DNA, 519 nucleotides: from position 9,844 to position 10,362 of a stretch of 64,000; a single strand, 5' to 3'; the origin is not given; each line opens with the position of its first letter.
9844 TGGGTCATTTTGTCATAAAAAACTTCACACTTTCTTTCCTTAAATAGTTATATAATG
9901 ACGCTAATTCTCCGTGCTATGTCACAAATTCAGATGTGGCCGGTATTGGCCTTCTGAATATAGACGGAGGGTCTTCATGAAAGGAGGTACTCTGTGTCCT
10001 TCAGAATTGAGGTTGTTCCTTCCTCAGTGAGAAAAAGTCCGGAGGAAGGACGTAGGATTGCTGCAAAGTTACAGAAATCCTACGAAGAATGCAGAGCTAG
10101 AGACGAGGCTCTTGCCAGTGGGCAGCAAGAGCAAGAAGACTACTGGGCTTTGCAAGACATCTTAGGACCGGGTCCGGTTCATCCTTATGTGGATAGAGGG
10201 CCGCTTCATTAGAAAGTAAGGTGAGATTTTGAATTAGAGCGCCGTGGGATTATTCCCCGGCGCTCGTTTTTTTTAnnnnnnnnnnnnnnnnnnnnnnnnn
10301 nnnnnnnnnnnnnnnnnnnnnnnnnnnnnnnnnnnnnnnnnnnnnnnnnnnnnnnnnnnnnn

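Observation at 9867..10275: Roughly 370-nt promoter-to-terminator unit with nested perfect helices: unassigned structured RNA or small dual-function gene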

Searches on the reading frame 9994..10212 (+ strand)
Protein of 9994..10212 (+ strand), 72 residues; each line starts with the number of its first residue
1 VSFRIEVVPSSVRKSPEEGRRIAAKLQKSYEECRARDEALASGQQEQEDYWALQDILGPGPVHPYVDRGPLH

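Call 8: search_protein_families(library=pfam, proteins=[window:9994-10212:+], max_evalue=1)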
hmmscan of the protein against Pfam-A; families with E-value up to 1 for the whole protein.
window:9994-10212:+ (72 aa): 0 families

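Call 9: search_protein_families(library=ncbifam, proteins=[window:9994-10212:+], max_evalue=1)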
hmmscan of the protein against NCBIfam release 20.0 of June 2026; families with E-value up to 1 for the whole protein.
window:9994-10212:+ (72 aa): 0 families

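Call 11: find_homologous_proteins(query=window:9994-10212:+, max_evalue=10)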
Query window:9994-10212:+ (72 aa): 1 proteins with E <= 10 among 1 candidates.
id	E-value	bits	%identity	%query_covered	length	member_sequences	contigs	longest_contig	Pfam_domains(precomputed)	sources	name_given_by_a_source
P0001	1.0e-40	154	99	100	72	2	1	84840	-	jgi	jgi:hypothetical protein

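Call 13: find_encoding_contigs(protein=P0001, flank=10000, max_places=10)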
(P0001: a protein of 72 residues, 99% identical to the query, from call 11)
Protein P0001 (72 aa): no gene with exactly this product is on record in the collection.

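Call 14: find_encoding_contigs(protein=window:9994-10212:+, flank=10000, max_places=10)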
Protein window:9994-10212:+ (72 aa): no gene with exactly this product is on record in the collection.

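Call 16: list_cluster_members(proteins=[P0001, window:9994-10212:+])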
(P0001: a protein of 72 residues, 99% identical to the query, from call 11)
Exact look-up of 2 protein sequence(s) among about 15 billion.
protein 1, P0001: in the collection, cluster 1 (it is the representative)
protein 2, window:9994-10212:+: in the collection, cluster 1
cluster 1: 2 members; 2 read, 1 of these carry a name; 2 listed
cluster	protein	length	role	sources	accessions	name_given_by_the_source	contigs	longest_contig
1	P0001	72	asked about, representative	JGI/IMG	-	hypothetical protein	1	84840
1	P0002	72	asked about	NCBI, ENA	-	-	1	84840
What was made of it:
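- The ORF product is recorded on a single contig among 15 billion proteins (call 16).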

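Call 18: find_related_loci(query=window:9994-10212:+, collection=metagenome_contigs, flank=5000)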
Query window:9994-10212:+ (72 aa) in metagenome_contigs; peptide patterns used: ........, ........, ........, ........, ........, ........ (x = any residue, [..] = any of these).
539 stretches matched a pattern, but none encodes a relative of the query by tblastn (E <= 1e-3).

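Call 24: search_protein_representatives(protein=window:9994-10212:+)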
Query: 72 residues. Proteins with E-value up to 0.001 (for the whole library): 2; up to 1e-10: 1; up to 1e-30: 1. The best 2 are listed.
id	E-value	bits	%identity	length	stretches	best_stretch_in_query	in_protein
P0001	3.3e-41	154.3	99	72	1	1-72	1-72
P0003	3.5e-04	37.0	34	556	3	16-53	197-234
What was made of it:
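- The protein is an orphan (calls 11, 24).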

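Call 39: search_protein_families(library=phrogs, proteins=[window:9994-10212:+], max_evalue=10)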
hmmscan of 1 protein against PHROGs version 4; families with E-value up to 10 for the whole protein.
window:9994-10212:+ (72 aa): 0 families

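Call 40: search_protein_families(library=padloc, proteins=[window:9994-10212:+], max_evalue=10)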
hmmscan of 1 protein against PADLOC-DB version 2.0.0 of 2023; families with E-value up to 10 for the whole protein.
window:9994-10212:+ (72 aa): 0 families

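Call 41: search_solved_structures(query=window:9994-10212:+, max_evalue=10)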
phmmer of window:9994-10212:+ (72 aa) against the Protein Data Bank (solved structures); distinct sequences matched with E-value up to 10: 3.
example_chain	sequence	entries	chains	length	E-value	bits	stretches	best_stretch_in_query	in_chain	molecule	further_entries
8y9a_A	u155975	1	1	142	0.18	15.7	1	7-47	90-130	Ubiquitin carboxyl-terminal hydrolase 8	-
2a9u_A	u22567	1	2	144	0.19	15.7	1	7-47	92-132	Ubiquitin carboxyl-terminal hydrolase 8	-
3pm9_A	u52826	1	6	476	1.2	13.1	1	15-60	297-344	Putative oxidoreductase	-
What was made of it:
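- Tried and rejected: Pfam, NCBIfam, PHROGs, PADLOC and PDB sequences gave nothing (calls 8, 9, 39-41).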

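Call 42: find_related_loci(query=window:9994-10212:+, collection=viral_contigs, flank=3000)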
Query window:9994-10212:+ (72 aa) in viral_contigs; peptide patterns used: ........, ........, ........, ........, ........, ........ (x = any residue, [..] = any of these).
23 stretches matched a pattern, but none encodes a relative of the query by tblastn (E <= 1e-3).
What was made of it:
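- Tried and rejected: Viral and metagenome contig scans gave nothing (calls 18, 42).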

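Call 46: predict_structure(protein=window:9994-10209:+)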
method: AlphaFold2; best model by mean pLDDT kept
length: 72 residues; sequences in the alignment: 1
mean_pLDDT: 69.1   pTM: 0.32
mean pLDDT of the five models: 69.1, 68.5, 67.9, 66.2, 65.7
residues with pLDDT >= 90: 9; 70-90: 21; 50-70: 38; < 50: 4
segments of 3 or more residues with pLDDT < 50: none
pLDDT, mean of each block of 10 residues (from residue 1): 65 71 91 82 60 62 57 50
secondary structure, 60 per line:
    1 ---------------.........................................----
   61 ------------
elements in order: H16-56

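Call 62: search_dna_similar(query=window:9994-10209:+, collection=phages, mode=protein, max_evalue=10, max_rows=8)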
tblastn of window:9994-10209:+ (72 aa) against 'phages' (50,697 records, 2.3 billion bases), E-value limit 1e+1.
Records with a match: 6; places in all: 6; records where one place covers at least 80% of the query: 2.
Best place of each record, by identity: <60% 6.
By first word of the organism name: bajarodmic 3; Erwinia 2; Tortoise 1.
By host as written in the record: Erwinia amylovora 2; Peromyscus fraterculus 2; Gopherus morafkai 1; - 1.
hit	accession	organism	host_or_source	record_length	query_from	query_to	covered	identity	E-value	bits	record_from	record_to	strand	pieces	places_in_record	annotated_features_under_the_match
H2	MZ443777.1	Erwinia phage pEa_SNUABM_17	Erwinia amylovora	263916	1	69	96%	33.3%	3e-1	34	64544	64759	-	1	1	hypothetical protein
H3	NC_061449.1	Erwinia phage pEa_SNUABM_17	Erwinia amylovora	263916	1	69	96%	33.3%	3e-1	34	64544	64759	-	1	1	HNH endonuclease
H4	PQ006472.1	bajarodmic virus 360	Peromyscus fraterculus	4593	26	60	49%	37.8%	3e+0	31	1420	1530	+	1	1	major capsid protein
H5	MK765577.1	Tortoise microvirus 27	Gopherus morafkai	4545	26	60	49%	37.8%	4e+0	30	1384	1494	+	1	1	major capsid protein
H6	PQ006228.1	bajarodmic virus 133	Peromyscus fraterculus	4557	26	60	49%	37.8%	4e+0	30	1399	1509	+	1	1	major capsid protein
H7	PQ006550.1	bajarodmic virus 433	Dipodomys merriami feces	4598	26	60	49%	35.1%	7e+0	30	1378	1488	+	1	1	major capsid protein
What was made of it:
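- Closest known: Phage 'morons'. Different: There is no homology to any phage protein (calls 39, 42, 62).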

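Call 63: search_dna_similar(query=window:9994-10209:+, collection=plasmids, mode=protein, max_evalue=10, max_rows=8)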
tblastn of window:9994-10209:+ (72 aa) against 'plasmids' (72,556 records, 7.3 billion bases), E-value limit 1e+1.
Records with a match: 1; places in all: 1; records where one place covers at least 80% of the query: 0.
Best place of each record, by identity: <60% 1.
By first word of the organism name: Nonomuraea 1.
By predicted mobility (MOB-suite, as given by PLSDB): non-mobilizable 1.
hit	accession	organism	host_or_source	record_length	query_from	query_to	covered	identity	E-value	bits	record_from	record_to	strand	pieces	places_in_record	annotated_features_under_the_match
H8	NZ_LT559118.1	Nonomuraea gerenzanensis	-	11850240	10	66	79%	39.7%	2e+0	33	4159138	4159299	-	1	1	none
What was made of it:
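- The protein has no homologue in 5.8 billion or 1.84 billion protein libraries, Pfam, NCBIfam, PHROGs, PADLOC, PDB, phage or plasmid six-frame searches, or viral and metagenome contigs (calls 8, 9, 11, 18, 24, 39-42, 62, 63).
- Tried and rejected: The plasmid search gave E 2 (call 63).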

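Call 65: get_annotated_region(hit=H3, flank=1500)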
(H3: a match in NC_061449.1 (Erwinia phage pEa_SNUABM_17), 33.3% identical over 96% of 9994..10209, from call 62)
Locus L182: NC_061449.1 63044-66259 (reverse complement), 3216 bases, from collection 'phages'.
description: Erwinia phage pEa_SNUABM_17, complete genome.
organism: Erwinia phage pEa_SNUABM_17 (NCBI taxid 2869545)
taxonomy: Viruses; Duplodnaviria; Heunggongvirae; Uroviricota; Caudoviricetes; Alexandravirus; Alexandravirus SNUABM17
host: Erwinia amylovora; source: stream water; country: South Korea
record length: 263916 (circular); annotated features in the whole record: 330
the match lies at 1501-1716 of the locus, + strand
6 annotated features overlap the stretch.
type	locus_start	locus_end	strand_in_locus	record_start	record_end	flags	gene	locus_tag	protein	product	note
CDS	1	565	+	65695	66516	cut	-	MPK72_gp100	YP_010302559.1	tail fiber protein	-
CDS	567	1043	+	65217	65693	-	-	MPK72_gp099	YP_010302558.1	tail fiber protein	-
CDS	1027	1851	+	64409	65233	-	-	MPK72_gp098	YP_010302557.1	HNH endonuclease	-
CDS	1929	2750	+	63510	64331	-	-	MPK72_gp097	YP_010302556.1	hypothetical protein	-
CDS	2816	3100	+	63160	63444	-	-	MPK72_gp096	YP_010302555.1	hypothetical protein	-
CDS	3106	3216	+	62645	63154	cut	-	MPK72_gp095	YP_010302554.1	membrane protein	-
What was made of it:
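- Tried and rejected: Phage and plasmid six-frame searches. tblastn against phages gave at best E 0.3, to an internal part of a 274-aa HNH endonuclease of an Erwinia jumbo phage, which I rejected (calls 62, 65).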

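Call 66: fold_search(model_id=the predicted structure, library=pdb)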
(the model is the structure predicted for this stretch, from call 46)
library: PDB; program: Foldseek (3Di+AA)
matches with E <= 10: 0; with E <= 0.001: 0
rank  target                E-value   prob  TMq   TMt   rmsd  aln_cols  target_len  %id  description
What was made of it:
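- Tried and rejected: Foldseek against the PDB gave 0 hits (calls 46, 66).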
